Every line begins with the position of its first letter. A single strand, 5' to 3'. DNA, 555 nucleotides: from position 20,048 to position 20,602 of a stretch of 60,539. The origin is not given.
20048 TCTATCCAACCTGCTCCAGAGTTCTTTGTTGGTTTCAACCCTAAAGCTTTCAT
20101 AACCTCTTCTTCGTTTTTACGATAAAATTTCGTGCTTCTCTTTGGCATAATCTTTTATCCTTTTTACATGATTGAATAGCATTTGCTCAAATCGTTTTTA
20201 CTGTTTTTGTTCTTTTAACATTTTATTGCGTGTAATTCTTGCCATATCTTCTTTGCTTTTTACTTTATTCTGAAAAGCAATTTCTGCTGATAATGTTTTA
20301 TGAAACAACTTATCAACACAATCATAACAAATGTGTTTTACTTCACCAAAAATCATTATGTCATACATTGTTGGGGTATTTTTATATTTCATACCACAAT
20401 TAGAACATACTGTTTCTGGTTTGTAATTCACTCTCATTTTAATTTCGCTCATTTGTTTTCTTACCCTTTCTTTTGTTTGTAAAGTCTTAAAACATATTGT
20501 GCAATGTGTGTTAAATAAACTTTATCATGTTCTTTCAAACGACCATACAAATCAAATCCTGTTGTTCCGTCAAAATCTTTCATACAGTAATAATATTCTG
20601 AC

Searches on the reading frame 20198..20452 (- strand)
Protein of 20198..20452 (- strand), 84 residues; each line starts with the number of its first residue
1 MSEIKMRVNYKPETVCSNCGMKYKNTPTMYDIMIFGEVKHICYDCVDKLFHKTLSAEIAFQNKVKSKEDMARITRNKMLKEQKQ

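Call 47: search_protein_families(library=pfam, proteins=[window:20198-20452:-], max_evalue=0.01)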
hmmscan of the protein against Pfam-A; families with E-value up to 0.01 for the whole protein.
window:20198-20452:- (84 aa): 1 family
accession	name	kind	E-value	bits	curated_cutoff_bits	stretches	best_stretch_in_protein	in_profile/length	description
PF14471.11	DUF4428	-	0.0027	18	27.8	0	8-33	15-41/51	Domain of unknown function (DUF4428)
